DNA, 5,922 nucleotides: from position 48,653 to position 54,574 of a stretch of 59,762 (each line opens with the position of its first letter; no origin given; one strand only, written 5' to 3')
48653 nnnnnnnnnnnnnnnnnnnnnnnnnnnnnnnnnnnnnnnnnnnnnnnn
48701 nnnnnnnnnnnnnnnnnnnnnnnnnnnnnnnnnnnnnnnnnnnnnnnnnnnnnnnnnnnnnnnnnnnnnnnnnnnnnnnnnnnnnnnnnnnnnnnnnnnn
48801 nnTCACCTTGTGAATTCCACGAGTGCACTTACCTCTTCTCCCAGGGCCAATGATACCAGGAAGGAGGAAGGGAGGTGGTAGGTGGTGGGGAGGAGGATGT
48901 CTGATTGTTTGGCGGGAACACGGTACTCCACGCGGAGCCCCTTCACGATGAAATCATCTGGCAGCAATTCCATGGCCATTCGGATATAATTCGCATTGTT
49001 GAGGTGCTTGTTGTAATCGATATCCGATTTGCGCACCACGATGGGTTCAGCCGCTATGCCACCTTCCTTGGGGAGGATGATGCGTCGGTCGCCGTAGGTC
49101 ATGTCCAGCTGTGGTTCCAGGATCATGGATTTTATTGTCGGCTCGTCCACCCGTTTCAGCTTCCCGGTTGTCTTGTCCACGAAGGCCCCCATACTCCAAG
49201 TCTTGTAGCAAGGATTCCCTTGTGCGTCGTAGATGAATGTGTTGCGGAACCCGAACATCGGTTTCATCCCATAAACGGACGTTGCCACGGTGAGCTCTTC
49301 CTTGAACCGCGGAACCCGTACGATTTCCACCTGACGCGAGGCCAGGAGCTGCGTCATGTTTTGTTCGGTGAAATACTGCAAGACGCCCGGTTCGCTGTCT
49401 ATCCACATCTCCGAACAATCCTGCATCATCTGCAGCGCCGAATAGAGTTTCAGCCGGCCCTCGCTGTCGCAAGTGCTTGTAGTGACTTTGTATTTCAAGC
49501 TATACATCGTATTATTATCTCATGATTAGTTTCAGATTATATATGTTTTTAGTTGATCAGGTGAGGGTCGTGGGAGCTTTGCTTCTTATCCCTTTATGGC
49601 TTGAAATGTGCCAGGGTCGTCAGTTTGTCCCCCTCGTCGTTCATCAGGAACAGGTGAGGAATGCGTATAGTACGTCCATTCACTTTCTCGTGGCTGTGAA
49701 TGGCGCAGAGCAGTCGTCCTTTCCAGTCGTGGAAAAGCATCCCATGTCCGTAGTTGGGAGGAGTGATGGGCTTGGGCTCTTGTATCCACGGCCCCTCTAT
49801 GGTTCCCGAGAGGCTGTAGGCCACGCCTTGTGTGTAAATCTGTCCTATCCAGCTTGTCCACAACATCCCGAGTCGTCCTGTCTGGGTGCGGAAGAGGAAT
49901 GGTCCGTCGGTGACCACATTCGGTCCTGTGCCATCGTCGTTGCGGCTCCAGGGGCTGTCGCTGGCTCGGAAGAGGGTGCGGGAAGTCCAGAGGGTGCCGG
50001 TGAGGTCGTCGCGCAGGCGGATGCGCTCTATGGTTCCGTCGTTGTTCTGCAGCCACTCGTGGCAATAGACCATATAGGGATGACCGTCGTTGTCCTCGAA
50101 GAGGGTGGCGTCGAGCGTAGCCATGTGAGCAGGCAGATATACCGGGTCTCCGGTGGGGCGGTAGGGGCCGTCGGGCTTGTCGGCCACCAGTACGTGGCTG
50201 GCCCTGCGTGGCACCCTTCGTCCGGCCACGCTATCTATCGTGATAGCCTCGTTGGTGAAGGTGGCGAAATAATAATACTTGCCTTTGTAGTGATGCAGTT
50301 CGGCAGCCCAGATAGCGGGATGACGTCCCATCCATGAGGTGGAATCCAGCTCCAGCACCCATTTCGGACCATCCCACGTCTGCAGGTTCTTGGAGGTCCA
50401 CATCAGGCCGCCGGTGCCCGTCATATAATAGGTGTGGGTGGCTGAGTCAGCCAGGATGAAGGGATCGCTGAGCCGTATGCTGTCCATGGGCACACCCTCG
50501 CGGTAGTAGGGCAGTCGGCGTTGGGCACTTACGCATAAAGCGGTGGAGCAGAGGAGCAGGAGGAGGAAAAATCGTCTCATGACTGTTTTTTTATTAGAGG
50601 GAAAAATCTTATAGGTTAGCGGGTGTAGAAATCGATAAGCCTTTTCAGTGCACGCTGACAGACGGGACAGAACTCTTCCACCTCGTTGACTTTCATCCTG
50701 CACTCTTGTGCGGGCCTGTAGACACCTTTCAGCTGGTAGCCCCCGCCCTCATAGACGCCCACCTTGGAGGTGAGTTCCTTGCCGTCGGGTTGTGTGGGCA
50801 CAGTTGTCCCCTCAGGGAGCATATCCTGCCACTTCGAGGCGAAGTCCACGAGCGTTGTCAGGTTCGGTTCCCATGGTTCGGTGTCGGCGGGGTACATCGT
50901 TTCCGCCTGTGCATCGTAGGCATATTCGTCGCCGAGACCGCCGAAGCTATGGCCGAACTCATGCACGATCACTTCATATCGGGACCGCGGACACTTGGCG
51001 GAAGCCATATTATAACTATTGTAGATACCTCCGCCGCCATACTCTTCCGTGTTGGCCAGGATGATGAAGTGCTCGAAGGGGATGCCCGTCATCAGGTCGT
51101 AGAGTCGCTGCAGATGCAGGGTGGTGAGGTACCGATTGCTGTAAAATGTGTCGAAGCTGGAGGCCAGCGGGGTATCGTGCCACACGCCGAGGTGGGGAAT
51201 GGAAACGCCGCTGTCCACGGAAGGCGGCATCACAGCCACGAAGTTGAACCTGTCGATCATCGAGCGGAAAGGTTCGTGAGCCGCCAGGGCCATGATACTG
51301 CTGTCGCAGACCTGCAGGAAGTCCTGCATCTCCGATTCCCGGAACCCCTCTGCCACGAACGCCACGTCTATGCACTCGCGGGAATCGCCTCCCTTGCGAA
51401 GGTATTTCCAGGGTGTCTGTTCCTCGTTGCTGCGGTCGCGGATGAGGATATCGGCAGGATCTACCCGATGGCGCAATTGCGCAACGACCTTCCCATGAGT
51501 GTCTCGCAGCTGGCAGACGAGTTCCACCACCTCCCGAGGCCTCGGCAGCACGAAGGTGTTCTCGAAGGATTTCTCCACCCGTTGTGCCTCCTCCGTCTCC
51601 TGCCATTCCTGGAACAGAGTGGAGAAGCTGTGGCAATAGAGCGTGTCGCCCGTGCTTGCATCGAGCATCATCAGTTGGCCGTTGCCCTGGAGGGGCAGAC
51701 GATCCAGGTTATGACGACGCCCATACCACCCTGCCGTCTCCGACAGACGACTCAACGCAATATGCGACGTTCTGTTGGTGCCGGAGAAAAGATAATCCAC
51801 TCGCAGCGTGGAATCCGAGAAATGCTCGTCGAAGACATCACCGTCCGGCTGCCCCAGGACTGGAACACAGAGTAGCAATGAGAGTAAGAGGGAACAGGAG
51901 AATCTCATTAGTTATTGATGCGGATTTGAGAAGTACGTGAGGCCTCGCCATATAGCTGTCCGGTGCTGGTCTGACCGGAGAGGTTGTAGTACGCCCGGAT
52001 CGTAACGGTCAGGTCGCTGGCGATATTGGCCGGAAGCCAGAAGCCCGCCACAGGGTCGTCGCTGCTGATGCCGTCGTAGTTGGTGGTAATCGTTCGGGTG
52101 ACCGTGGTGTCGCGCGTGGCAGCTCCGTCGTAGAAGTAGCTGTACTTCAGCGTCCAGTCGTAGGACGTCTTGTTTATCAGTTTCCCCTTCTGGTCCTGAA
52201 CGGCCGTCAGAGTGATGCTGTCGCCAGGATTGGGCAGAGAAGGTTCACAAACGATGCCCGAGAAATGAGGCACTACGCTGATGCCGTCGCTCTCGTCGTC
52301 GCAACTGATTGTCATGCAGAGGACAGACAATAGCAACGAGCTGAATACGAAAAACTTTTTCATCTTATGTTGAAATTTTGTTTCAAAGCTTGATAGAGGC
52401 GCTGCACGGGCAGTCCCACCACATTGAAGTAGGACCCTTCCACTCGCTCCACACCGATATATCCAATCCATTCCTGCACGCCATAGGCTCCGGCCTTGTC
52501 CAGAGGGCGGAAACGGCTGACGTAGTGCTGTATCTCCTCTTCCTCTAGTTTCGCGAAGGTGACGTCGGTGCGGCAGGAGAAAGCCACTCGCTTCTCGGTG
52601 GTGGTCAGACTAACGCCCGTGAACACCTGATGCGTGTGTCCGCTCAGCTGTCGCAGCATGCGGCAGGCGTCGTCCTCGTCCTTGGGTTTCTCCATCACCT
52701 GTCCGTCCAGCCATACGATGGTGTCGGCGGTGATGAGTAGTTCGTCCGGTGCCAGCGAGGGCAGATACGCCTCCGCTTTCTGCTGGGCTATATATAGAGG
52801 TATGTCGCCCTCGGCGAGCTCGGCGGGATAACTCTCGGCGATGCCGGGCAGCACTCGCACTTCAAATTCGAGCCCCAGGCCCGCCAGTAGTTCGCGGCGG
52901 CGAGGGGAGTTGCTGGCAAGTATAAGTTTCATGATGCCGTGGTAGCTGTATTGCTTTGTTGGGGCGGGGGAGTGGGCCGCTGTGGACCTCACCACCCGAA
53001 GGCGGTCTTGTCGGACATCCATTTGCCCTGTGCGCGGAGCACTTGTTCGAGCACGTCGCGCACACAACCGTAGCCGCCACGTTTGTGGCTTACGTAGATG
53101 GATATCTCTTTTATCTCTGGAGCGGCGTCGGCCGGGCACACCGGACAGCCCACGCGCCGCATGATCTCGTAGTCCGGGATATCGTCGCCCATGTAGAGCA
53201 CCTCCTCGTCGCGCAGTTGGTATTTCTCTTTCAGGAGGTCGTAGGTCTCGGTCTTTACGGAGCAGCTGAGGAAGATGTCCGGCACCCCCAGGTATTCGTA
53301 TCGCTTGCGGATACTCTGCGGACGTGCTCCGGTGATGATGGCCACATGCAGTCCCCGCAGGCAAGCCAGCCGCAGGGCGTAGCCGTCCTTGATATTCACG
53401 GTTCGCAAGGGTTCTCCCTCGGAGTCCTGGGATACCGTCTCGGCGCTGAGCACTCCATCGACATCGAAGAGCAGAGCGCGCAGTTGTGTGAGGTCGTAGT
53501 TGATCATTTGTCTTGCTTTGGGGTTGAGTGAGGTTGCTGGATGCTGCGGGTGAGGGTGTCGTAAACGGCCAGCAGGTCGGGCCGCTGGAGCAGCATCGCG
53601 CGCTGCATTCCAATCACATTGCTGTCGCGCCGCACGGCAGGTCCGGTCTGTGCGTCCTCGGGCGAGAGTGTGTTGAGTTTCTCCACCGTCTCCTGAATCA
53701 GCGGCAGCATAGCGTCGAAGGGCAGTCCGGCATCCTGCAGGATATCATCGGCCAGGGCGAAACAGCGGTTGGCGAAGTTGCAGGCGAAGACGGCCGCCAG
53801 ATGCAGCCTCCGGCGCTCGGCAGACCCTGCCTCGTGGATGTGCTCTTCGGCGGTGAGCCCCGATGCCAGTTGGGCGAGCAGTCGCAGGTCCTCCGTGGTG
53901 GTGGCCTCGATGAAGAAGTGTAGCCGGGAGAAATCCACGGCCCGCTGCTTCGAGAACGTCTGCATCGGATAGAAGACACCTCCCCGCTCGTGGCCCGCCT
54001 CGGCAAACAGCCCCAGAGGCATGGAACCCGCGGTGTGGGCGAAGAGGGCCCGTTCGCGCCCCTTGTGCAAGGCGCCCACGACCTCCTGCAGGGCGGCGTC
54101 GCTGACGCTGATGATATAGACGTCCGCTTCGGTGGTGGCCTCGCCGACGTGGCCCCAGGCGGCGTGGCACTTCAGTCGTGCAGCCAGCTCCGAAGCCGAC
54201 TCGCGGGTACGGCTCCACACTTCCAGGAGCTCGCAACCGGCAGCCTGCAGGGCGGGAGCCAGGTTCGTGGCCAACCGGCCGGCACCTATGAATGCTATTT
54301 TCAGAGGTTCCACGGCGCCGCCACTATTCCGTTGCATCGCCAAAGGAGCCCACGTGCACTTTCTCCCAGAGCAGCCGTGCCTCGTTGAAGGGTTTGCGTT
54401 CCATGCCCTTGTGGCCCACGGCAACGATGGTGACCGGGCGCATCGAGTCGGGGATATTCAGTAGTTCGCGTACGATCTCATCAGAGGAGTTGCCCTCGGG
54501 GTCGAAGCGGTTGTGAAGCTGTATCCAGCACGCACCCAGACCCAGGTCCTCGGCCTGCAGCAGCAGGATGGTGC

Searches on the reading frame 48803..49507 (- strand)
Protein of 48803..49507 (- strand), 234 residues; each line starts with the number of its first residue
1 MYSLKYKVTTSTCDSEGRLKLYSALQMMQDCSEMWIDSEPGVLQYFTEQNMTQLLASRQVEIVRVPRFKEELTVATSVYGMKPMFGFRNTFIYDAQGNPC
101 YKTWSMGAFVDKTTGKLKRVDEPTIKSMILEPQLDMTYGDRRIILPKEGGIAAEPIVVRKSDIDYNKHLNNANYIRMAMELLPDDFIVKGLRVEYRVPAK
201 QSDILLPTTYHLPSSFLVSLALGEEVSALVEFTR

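Call 7: search_protein_families(library=pfam, proteins=[window:48803-49507:-], max_evalue=0.001)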
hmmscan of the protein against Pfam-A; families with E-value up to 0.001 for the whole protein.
window:48803-49507:- (234 aa): 3 families
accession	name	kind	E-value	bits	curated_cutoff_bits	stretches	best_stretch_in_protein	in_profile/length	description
PF01643.23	Acyl-ACP_TE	-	2.6e-13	50.3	23.7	1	2-124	4-127/131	Acyl-ACP thioesterase N-terminal domain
PF13279.12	4HBT_2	-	3.1e-08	34.6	25.5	1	158-196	1-39/122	Thioesterase-like superfamily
PF20791.3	Acyl-ACP_TE_C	-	5.6e-08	33.3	21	1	155-195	11-55/101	Acyl-ACP thioesterase C-terminal domain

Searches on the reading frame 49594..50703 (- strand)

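Call 16: search_protein_families(library=pfam, proteins=[window:49594-50703:-], max_evalue=0.001)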
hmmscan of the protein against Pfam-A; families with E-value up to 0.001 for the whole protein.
window:49594-50703:- (369 aa): 1 family
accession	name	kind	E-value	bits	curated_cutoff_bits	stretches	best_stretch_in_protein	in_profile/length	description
PF04616.20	Glyco_hydro_43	-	6e-30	105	32.2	1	75-345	7-274/288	Glycosyl hydrolases family 43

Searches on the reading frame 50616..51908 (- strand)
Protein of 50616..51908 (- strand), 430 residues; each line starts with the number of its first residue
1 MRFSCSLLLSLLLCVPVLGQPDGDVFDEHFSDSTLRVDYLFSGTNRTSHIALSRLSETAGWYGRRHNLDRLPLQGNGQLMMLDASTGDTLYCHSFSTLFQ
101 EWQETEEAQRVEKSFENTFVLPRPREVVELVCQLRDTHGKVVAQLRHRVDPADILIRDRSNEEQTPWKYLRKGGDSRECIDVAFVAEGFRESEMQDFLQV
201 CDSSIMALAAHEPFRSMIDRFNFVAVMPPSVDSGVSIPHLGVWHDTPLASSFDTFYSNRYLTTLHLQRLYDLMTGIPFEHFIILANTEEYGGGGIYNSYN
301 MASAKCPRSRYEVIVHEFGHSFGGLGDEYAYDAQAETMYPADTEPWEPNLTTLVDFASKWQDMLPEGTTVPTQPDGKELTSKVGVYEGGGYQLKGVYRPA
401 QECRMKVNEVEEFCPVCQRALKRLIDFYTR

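Call 7: search_protein_families(library=pfam, proteins=[window:50616-51908:-], max_evalue=0.001)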
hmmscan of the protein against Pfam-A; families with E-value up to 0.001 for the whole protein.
window:50616-51908:- (430 aa): 2 families
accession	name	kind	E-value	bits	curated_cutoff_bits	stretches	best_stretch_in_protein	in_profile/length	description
PF09471.16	Peptidase_M64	-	1.1e-61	209.1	26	2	170-373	3-206/302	IgA Peptidase M64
PF16217.10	M64_N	-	4e-41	139.9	27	1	26-145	2-121/122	Peptidase M64 N-terminus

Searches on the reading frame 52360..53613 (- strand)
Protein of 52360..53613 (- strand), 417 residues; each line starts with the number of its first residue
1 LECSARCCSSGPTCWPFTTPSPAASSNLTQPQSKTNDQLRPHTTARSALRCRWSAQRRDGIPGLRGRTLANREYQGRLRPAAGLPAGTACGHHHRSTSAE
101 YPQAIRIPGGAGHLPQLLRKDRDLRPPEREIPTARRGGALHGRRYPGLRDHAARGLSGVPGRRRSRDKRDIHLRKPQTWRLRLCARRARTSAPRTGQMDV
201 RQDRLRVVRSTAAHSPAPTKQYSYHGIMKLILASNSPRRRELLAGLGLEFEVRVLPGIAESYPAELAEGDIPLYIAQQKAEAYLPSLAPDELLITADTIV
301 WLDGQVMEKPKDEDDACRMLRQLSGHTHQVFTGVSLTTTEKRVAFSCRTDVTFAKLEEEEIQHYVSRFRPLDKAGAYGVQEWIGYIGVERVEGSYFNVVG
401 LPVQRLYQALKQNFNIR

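Call 16: search_protein_families(library=pfam, proteins=[window:52360-53613:-], max_evalue=0.001)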
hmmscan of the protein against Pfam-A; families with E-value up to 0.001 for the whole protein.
window:52360-53613:- (417 aa): 1 family
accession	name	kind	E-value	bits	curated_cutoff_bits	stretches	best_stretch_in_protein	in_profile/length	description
PF02545.19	Maf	-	5.8e-60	202.6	27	1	229-412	1-186/187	Maf-like protein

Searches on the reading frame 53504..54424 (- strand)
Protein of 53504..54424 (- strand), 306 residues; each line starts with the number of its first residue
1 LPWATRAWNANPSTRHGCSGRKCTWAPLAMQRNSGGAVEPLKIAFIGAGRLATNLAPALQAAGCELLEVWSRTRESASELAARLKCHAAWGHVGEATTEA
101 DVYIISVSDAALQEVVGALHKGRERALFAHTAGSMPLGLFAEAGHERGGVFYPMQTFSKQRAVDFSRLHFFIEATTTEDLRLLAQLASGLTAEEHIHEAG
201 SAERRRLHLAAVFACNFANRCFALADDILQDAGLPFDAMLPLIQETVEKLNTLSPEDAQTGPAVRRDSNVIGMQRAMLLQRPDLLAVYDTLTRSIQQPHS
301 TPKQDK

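Call 16: search_protein_families(library=pfam, proteins=[window:53504-54424:-], max_evalue=0.001)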
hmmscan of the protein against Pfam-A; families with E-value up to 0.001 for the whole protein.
window:53504-54424:- (306 aa): 6 families
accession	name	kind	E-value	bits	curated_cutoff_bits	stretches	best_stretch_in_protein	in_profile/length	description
PF10728.14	DUF2520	-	9.5e-32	109.8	25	1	169-295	2-125/125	Domain of unknown function (DUF2520)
PF03807.23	F420_oxidored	-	2.7e-11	44.4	21.6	1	42-119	1-79/94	NADP oxidoreductase coenzyme F420-dependent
PF10727.15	Rossmann-like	-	3.3e-07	30.5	23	1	39-141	13-117/131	Rossmann-like domain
PF01488.26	Shikimate_DH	-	3.8e-07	30.7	24.3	1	38-108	10-84/138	Shikimate / quinate 5-dehydrogenase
PF03446.21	NAD_binding_2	-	0.00033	21.1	21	1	42-116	1-73/161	NAD binding domain of 6-phosphogluconate dehydrogenase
PF01408.29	GFO_IDH_MocA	-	0.00037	21.6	24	1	41-110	1-73/120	Oxidoreductase family, NAD-binding Rossmann fold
